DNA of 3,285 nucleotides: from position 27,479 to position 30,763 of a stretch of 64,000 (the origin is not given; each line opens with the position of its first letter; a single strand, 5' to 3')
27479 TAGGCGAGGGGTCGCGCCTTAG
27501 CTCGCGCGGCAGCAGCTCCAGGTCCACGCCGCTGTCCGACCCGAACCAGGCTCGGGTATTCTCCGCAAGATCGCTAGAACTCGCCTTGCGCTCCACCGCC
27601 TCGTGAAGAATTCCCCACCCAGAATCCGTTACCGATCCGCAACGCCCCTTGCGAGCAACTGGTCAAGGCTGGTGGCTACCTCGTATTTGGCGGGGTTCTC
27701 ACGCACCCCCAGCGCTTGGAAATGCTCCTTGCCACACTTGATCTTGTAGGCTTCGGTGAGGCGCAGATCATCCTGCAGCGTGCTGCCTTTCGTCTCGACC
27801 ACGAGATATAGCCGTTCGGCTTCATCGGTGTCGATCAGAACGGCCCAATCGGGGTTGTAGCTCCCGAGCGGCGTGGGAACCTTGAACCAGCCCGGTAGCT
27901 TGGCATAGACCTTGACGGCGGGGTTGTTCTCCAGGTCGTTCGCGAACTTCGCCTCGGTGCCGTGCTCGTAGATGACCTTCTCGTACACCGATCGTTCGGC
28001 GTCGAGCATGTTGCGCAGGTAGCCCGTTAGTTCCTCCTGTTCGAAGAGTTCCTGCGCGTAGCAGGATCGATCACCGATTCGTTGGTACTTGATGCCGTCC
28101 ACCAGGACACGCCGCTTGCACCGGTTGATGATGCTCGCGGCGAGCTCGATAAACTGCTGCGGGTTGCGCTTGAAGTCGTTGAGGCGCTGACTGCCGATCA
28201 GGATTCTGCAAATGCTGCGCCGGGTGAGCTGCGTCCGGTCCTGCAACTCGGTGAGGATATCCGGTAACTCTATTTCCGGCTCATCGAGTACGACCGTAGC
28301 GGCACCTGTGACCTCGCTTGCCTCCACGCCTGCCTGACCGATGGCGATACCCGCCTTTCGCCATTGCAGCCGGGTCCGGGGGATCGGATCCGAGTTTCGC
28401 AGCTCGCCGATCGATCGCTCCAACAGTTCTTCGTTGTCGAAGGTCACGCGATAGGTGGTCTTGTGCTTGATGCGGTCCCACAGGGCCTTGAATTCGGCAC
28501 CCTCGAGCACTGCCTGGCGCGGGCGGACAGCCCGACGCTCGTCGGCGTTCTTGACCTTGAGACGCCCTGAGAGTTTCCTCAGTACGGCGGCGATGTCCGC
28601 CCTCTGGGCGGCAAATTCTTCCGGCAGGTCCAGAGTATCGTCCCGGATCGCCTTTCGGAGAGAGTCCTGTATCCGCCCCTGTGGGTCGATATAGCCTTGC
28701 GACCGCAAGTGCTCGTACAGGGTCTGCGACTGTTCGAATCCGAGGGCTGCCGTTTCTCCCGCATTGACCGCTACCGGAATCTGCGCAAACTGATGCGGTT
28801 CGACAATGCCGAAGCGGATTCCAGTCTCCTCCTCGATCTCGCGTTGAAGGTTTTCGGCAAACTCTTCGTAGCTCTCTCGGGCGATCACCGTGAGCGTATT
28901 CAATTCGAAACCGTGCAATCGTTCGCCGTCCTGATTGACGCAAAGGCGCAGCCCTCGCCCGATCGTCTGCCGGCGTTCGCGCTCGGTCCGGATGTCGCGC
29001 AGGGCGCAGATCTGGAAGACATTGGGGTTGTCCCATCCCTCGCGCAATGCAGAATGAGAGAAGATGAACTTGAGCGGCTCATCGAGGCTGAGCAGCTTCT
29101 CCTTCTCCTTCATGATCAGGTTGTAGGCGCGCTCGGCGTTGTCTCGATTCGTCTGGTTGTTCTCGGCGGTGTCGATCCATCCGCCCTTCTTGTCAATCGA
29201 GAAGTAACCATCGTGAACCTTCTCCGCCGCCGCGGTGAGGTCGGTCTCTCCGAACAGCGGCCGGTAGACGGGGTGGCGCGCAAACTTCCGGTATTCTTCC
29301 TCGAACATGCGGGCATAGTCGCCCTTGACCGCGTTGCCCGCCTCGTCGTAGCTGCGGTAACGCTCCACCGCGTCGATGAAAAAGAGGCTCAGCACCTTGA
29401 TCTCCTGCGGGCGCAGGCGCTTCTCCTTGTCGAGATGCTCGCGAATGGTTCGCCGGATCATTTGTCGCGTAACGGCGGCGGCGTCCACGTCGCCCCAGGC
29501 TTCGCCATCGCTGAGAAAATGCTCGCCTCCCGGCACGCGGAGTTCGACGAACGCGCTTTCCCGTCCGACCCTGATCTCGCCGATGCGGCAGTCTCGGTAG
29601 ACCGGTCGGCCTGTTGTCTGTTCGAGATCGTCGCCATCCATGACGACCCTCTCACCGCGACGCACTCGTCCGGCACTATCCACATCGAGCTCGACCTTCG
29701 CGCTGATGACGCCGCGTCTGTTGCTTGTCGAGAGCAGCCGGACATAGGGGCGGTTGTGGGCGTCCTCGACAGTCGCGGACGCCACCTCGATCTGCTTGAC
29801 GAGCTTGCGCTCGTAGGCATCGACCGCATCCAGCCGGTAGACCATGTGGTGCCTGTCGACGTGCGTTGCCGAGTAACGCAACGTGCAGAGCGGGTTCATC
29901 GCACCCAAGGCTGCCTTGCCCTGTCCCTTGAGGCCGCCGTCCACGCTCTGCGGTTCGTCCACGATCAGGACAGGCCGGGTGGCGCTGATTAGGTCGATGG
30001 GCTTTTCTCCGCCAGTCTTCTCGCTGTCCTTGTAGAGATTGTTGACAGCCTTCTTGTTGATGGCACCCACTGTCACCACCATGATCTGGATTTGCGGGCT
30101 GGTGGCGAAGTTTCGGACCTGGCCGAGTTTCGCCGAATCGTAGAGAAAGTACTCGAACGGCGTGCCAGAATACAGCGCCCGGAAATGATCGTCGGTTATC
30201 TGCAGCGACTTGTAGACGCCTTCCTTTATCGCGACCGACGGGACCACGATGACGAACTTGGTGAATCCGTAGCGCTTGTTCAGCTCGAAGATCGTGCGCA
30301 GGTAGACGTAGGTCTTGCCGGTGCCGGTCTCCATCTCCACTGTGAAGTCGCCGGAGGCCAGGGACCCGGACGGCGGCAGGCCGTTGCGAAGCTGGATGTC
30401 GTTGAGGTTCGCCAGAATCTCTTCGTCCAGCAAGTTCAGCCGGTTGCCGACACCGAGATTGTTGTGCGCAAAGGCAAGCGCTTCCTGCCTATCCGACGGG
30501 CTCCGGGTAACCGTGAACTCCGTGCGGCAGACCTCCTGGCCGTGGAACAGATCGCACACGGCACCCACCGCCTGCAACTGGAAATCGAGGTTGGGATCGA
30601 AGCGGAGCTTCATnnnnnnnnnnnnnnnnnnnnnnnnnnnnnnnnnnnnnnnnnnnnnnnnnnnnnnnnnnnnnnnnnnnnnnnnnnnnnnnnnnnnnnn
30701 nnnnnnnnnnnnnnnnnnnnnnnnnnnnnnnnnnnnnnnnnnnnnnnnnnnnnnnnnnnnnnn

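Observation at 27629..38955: Four-component type III-like restriction operon: SNF2 helicase, DUF4391, Mod, Res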

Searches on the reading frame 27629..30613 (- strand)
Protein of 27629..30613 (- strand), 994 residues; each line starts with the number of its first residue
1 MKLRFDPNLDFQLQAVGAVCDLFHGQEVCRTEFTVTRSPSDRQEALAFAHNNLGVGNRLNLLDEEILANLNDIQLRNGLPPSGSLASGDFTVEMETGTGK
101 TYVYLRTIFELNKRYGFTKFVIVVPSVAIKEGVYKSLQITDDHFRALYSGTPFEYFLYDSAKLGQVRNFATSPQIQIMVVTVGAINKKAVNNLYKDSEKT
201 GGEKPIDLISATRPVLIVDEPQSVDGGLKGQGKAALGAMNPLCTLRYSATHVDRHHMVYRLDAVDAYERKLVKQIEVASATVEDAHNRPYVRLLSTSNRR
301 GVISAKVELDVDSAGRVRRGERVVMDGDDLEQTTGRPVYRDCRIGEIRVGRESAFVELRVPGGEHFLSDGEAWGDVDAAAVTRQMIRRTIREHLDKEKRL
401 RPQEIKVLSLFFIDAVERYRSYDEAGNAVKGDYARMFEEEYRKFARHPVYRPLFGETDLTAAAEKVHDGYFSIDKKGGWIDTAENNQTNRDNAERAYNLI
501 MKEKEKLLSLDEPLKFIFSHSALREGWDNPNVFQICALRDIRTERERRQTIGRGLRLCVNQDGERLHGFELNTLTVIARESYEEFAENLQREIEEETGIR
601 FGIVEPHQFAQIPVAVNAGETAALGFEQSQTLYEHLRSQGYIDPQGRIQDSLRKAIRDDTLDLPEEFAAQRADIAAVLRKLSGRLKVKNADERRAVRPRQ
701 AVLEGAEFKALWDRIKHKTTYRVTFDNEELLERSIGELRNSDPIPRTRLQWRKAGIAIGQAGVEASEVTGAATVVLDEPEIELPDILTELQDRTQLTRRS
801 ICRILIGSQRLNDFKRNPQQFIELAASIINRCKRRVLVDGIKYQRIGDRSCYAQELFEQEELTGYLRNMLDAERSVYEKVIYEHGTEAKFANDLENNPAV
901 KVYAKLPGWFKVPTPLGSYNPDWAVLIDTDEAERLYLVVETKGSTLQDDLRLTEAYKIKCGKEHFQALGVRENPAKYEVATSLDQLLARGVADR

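Call 3: search_protein_families(library=pfam, proteins=[window:27629-30613:-], max_evalue=0.01)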
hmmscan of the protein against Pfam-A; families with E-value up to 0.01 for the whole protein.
window:27629-30613:- (994 aa): 3 families
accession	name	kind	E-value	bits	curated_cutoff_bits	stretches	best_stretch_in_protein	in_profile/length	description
PF19778.5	RE_endonuc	-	1.3e-33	115.5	23.4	1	873-978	1-103/108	Endonuclease domain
PF04851.21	ResIII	-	4.2e-10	40.2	22.5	1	90-221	26-134/164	Type III restriction enzyme, res subunit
PF00270.35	DEAD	-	8.1e-07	29.4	26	1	88-250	15-159/167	DEAD/DEAH box helicase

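Call 4: search_protein_families(library=padloc, proteins=[window:27629-30613:-], max_evalue=0.01)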
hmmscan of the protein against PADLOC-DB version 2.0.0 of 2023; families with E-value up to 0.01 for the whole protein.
window:27629-30613:- (994 aa): 8 families
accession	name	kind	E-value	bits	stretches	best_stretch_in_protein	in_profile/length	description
PDLC03647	REase_III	-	0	1320.2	1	1-988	1-984/989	Type III restriction enzyme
PDLC03649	REase_III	-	3e-99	331.3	2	2-726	4-687/973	Type III restriction enzyme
PDLC03648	REase_III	-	6.7e-08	29.1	1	465-587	269-381/871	Type III restriction enzyme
PDLC03650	REase_III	-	6.5e-06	22.8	1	513-560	377-424/898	Type III restriction enzyme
PDLC03653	REase_III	-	0.00011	18.5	1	505-557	417-469/883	Type III restriction enzyme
PDLC02706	PbeA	-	0.003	14.2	1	93-131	291-329/722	PbeA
PDLC03651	REase_III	-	0.0038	13.3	0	488-539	388-434/873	Type III restriction enzyme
PDLC02707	PbeA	-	0.0047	13.6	1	91-194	272-373/672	PbeA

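Call 5: search_protein_families(library=ncbifam, proteins=[window:27629-30613:-], max_evalue=0.01)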
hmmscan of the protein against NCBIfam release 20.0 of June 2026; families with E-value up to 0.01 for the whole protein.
window:27629-30613:- (994 aa): 2 families
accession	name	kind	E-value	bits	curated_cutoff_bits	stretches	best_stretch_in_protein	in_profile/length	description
NF012027.0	PRK15483.1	equivalog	1.5e-106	357.5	564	1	1-984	1-973/986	type III restriction-modification system endonuclease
NF046055.1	restr_BPTD_3080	equivalog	2.9e-09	35.4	800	2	486-556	546-616/970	BPTD_3080 family restriction endonuclease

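Call 73: search_dna_similar(query=window:27629-30613:-, collection=plasmids, mode=protein, max_rows=45, max_evalue=1e-20)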
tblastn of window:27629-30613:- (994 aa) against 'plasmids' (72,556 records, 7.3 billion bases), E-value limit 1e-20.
Records with a match: 277; places in all: 279; records where one place covers at least 80% of the query: 146.
Best place of each record, by identity: 60-80% 5; <60% 272.
By first word of the organism name: Escherichia 67; Enterococcus 25; Klebsiella 22; Salmonella 21; Bacillus 18; Listeria 16; Acinetobacter 11; Lactococcus 10; Vibrio 8; Citrobacter 7; and 45 more.
By predicted mobility (MOB-suite, as given by PLSDB): non-mobilizable 178; mobilizable 62; conjugative 37.
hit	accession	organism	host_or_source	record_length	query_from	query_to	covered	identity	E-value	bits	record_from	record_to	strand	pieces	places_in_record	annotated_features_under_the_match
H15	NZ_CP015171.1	Acetobacter ascendens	single cell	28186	1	987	98%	66.9%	0e+0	1297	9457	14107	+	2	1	IS1380-like element IS1380A family transposase | site-specific DNA-methyltransferase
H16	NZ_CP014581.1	Paraburkholderia phytofirmans OLGA172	-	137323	1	977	98%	64.2%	0e+0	1282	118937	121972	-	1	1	DEAD/DEAH box helicase family protein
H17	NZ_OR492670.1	Acinetobacter gerneri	-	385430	1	988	99%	61.5%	0e+0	1206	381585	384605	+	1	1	DEAD/DEAH box helicase family protein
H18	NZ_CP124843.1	Aeromonas salmonicida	pure culture,meat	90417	1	988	99%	56.2%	0e+0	1045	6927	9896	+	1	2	DEAD/DEAH box helicase family protein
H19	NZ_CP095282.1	Aeromonas hydrophila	Homo sapiens,ascites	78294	1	988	99%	56.2%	0e+0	1044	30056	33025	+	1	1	DEAD/DEAH box helicase family protein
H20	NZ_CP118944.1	Aeromonas hydrophila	Homo sapiens,cell culture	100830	1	988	99%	56.2%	0e+0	1043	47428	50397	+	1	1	DEAD/DEAH box helicase family protein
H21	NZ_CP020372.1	Candidatus Thiodictyon syntrophicum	meromictic lake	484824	1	973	98%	52.6%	0e+0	991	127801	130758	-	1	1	DEAD/DEAH box helicase family protein | virulence RhuM family protein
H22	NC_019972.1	Methanomethylovorans hollandica DSM 15978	-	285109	1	969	97%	51.9%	0e+0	1002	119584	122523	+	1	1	DEAD/DEAH box helicase family protein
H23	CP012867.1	Persicobacter sp. JZB09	cell culture,soil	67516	1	969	97%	47.9%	0e+0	900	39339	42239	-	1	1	record has no annotation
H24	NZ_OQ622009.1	Vibrio parahaemolyticus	-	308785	1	989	99%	45.7%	0e+0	866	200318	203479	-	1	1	DEAD/DEAH box helicase family protein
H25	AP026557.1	Vibrio alginolyticus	shrimp,shrimp food,homogenised shrimp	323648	1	989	99%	45.7%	0e+0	866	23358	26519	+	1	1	type III restriction endonuclease subunit R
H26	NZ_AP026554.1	Vibrio vulnificus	shrimp,shrimp food,homogenised shrimp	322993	1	989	99%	45.7%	0e+0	866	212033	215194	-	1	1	DEAD/DEAH box helicase family protein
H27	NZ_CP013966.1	Aeromonas hydrophila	fish,cell culture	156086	1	989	99%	45.7%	0e+0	864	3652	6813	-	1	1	DEAD/DEAH box helicase family protein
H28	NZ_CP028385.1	Providencia heimbachae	porcine,cell culture,feces from ...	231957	1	984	99%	44.9%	0e+0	860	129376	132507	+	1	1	DEAD/DEAH box helicase family protein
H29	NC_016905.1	Shewanella baltica OS678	-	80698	1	977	98%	45.1%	0e+0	858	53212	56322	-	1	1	DEAD/DEAH box helicase family protein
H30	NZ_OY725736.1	Monoglobus pectinilyticus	-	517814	1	980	99%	42.4%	2e-159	778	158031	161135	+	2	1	DEAD/DEAH box helicase family protein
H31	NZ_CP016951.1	Cupriavidus taiwanensis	Mimosa,single cell,nodules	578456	1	988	99%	41.3%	0e+0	695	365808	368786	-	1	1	DEAD/DEAH box helicase family protein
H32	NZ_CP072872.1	Rhizobium sp. NLR16a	lentil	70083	1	986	99%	41.1%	0e+0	692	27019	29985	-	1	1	DEAD/DEAH box helicase family protein | DUF262 domain-containing protein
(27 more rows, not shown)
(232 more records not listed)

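Call 76: get_annotated_region(hit=H18, flank=8000)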
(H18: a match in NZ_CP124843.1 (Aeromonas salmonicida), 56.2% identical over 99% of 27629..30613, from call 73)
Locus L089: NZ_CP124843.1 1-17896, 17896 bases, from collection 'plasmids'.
description: Aeromonas salmonicida strain 57 plasmid unnamed2, complete sequence
organism: Aeromonas salmonicida (NCBI taxid 645)
taxonomy: Bacteria; Pseudomonadota; Gammaproteobacteria; Aeromonadales; Aeromonadaceae; Aeromonas; Aeromonas salmonicida
host: -; source: pure culture,meat; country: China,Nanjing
typing (MOB-suite, as given by PLSDB): conjugative; replicon rep_cluster_1169; relaxase MOBF; mating-pair formation MPF_F
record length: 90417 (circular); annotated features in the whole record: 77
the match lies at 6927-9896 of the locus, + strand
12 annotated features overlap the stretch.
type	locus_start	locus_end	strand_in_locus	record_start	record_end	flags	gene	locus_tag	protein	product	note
CDS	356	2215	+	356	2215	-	-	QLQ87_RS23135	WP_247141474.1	DUF4209 domain-containing protein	-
CDS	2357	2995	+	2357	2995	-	-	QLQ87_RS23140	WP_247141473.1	recombinase family protein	-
CDS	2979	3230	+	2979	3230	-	-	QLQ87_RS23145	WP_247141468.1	hypothetical protein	-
CDS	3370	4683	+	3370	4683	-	-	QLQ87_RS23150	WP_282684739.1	site-specific DNA-methyltransferase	GO:0006306 - obsolete DNA methylation [Evidence IEA]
CDS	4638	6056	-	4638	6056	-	-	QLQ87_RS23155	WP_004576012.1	IS66-like element ISAs21 family transposase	GO:0006313 - DNA transposition [Evidence IEA]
CDS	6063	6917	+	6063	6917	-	-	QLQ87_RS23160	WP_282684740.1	DNA methyltransferase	-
CDS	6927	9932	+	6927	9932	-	-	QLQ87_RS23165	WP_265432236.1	DEAD/DEAH box helicase family protein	-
CDS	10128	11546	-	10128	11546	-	-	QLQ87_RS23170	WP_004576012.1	IS66-like element ISAs21 family transposase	GO:0006313 - DNA transposition [Evidence IEA]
CDS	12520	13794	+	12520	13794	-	glgC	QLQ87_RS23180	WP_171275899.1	glucose-1-phosphate adenylyltransferase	GO:0005978 - glycogen biosynthetic process [Evidence IEA]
CDS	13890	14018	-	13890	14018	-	-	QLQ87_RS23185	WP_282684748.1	hypothetical protein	-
CDS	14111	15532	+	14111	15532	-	-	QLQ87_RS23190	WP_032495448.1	IS66-like element ISKpn15 family transposase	GO:0006313 - DNA transposition [Evidence IEA]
CDS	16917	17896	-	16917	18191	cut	-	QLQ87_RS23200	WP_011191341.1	IS4-like element ISApu2 family transposase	GO:0006313 - DNA transposition [Evidence IEA]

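Call 83: get_annotated_region(hit=H21, flank=8000)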
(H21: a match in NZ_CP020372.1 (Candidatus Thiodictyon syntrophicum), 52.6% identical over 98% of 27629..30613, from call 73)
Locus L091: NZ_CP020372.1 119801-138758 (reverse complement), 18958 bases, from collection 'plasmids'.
description: Candidatus Thiodictyon syntrophicum strain Cad16T plasmid pTs485, complete sequence
organism: Candidatus Thiodictyon syntrophicum (NCBI taxid 1166950)
taxonomy: Bacteria; Pseudomonadota; Gammaproteobacteria; Chromatiales; Chromatiaceae; Thiodictyon; Candidatus Thiodictyon syntrophicum
host: -; source: meromictic lake; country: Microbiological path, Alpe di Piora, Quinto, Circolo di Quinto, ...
typing (MOB-suite, as given by PLSDB): non-mobilizable
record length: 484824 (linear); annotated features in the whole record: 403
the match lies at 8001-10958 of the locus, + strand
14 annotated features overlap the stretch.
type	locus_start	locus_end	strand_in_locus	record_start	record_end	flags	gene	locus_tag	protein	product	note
CDS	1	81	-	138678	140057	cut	ppsR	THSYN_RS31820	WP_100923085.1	transcriptional regulator PpsR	GO:0010109 - regulation of photosynthesis [Evidence IEA]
CDS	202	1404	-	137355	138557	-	-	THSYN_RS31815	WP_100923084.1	geranylgeranyl diphosphate reductase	GO:0030494 - bacteriochlorophyll biosynthetic process [Evidence IEA]; GO:0015995 - chlorophyll biosynthetic process ...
CDS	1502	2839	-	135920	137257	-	-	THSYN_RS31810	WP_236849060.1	BCD family MFS transporter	-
CDS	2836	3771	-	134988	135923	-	chlG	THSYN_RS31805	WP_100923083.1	chlorophyll synthase ChlG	-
CDS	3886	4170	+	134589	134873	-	-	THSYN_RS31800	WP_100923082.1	DUF1778 domain-containing protein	-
CDS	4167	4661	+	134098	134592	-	-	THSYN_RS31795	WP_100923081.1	GNAT family N-acetyltransferase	-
CDS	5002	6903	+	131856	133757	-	-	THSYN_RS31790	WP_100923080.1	site-specific DNA-methyltransferase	GO:0006306 - DNA methylation [Evidence IEA]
CDS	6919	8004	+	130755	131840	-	-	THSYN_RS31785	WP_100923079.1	virulence RhuM family protein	-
CDS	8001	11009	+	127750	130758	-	-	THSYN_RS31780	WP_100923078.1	DEAD/DEAH box helicase family protein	-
CDS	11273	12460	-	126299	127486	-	-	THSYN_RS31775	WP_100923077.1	DUF3322 domain-containing protein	-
CDS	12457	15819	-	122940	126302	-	-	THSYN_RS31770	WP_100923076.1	ATP-binding protein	-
CDS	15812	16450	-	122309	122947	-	-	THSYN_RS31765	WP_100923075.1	DUF4194 domain-containing protein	-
CDS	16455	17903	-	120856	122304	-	-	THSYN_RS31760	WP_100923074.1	DUF3375 domain-containing protein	-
CDS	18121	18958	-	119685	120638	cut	-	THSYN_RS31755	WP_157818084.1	hypothetical protein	-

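Call 84: get_annotated_region(hit=H31, flank=8000)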
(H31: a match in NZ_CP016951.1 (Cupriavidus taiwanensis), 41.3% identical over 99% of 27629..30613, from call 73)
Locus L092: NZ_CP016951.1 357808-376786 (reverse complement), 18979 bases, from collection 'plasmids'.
description: Cupriavidus taiwanensis strain SWF66294 plasmid unnamed, complete sequence
organism: Cupriavidus taiwanensis (NCBI taxid 164546)
taxonomy: Bacteria; Pseudomonadota; Betaproteobacteria; Burkholderiales; Burkholderiaceae; Cupriavidus; Cupriavidus taiwanensis
host: -; source: Mimosa,single cell,nodules; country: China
typing (MOB-suite, as given by PLSDB): conjugative; relaxase MOBH,MOBP; mating-pair formation MPF_T
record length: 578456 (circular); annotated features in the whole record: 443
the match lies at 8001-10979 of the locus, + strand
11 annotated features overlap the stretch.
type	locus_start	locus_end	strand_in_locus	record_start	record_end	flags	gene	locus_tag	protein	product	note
CDS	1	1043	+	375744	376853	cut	-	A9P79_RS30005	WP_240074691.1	competence protein CoiA family protein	-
CDS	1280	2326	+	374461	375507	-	-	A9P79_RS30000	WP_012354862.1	DNA-binding protein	-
CDS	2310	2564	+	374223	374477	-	-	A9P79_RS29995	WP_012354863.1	H-NS family nucleoid-associated regulatory protein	GO:0006355 - regulation of DNA-templated transcription [Evidence IEA]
CDS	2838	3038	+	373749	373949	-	-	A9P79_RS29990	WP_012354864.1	helix-turn-helix domain-containing protein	-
CDS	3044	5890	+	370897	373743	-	-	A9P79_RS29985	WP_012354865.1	SNF2-related protein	-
CDS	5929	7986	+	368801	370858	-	-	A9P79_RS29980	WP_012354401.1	site-specific DNA-methyltransferase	GO:0006306 - DNA methylation [Evidence IEA]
CDS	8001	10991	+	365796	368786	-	-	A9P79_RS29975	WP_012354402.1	DEAD/DEAH box helicase family protein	-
CDS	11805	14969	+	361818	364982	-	-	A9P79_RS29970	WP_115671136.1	N-6 DNA methylase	GO:0006306 - DNA methylation [Evidence IEA]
CDS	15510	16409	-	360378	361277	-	-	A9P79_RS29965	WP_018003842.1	hypothetical protein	-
CDS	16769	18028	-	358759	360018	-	-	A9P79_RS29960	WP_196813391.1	DEAD/DEAH box helicase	-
CDS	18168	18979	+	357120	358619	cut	istA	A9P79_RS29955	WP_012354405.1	IS21 family transposase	-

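Call 85: get_annotated_region(hit=H30, flank=8000)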
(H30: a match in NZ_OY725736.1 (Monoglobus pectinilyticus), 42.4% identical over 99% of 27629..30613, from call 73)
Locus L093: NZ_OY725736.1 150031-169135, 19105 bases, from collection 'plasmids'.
description: Monoglobus pectinilyticus strain Ruminococcaceae species TSDC17.2-1.2 plasmid 12, complete sequence
organism: Monoglobus pectinilyticus (NCBI taxid 1981510)
taxonomy: Bacteria; Bacillota; Clostridia; Monoglobales; Monoglobaceae; Monoglobus; Monoglobus pectinilyticus
host: -; source: -; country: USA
typing (MOB-suite, as given by PLSDB): non-mobilizable
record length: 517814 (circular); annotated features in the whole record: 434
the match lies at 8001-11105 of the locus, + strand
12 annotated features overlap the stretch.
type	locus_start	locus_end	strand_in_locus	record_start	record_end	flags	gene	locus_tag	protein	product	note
CDS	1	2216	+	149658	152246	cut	-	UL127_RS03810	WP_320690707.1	DEAD/DEAH box helicase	-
CDS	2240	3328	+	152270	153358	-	-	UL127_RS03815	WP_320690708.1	virulence RhuM family protein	-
CDS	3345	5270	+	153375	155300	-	-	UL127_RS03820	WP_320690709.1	site-specific DNA-methyltransferase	GO:0006306 - DNA methylation [Evidence IEA]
CDS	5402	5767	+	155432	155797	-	-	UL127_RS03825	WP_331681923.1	transposase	GO:0006313 - DNA transposition [Evidence IEA]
CDS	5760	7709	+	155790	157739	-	-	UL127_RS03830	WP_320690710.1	site-specific DNA-methyltransferase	GO:0006306 - DNA methylation [Evidence IEA]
CDS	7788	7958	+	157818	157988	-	-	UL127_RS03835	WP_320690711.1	hypothetical protein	-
CDS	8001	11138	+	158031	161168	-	-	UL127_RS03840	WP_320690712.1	DEAD/DEAH box helicase family protein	-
CDS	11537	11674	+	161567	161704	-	-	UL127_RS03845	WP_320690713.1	hypothetical protein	-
CDS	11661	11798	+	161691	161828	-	-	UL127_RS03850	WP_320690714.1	hypothetical protein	-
CDS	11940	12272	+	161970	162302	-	-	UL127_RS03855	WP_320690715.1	cupin domain-containing protein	-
CDS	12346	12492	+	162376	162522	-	-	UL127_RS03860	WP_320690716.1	hypothetical protein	-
CDS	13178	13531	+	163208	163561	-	-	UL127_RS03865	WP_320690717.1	TnpV protein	-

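Call 86: get_annotated_region(hit=H32, flank=8000)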
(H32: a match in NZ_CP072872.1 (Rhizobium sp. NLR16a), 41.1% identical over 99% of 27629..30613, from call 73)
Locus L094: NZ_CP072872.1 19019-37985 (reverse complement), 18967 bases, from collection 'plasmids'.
description: Rhizobium sp. NLR16a plasmid p7, complete sequence
organism: Rhizobium sp. NLR16a (NCBI taxid 2731112)
taxonomy: Bacteria; Pseudomonadota; Alphaproteobacteria; Hyphomicrobiales; Rhizobiaceae; Rhizobium; Rhizobium sp. NLR16a
host: -; source: lentil; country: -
typing (MOB-suite, as given by PLSDB): conjugative; relaxase MOBP; mating-pair formation MPF_T
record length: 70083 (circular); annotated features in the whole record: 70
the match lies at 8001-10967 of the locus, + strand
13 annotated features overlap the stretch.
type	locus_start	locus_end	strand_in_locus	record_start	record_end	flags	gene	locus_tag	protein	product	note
CDS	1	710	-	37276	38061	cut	-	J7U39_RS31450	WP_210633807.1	NYN domain-containing protein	-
CDS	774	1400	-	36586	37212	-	-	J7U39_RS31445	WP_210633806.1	recombinase family protein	GO:0006310 - DNA recombination [Evidence IEA]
CDS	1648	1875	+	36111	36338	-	-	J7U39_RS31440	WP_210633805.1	helix-turn-helix domain-containing protein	-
CDS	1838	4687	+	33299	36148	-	-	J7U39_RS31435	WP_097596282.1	SNF2-related protein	-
CDS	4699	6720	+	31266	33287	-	-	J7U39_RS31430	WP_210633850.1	site-specific DNA-methyltransferase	GO:0006306 - obsolete DNA methylation [Evidence IEA]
CDS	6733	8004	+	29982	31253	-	-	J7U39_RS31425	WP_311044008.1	DUF262 domain-containing protein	-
CDS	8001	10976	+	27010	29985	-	-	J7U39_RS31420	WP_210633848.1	DEAD/DEAH box helicase family protein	-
CDS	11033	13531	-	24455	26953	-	-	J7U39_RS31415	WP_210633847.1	AAA family ATPase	GO:0006302 - double-strand break repair [Evidence IEA]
CDS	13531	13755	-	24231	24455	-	-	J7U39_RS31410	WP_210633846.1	hypothetical protein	-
CDS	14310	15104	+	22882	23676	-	-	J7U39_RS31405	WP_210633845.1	hypothetical protein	-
CDS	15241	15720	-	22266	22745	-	-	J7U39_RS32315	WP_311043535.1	hypothetical protein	-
CDS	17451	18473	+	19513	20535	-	-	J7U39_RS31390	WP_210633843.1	dienelactone hydrolase-related enzyme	-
CDS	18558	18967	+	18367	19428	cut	ligD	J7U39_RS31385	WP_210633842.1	non-homologous end-joining DNA ligase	GO:0006310 - DNA recombination [Evidence IEA]; GO:0006281 - DNA repair [Evidence IEA]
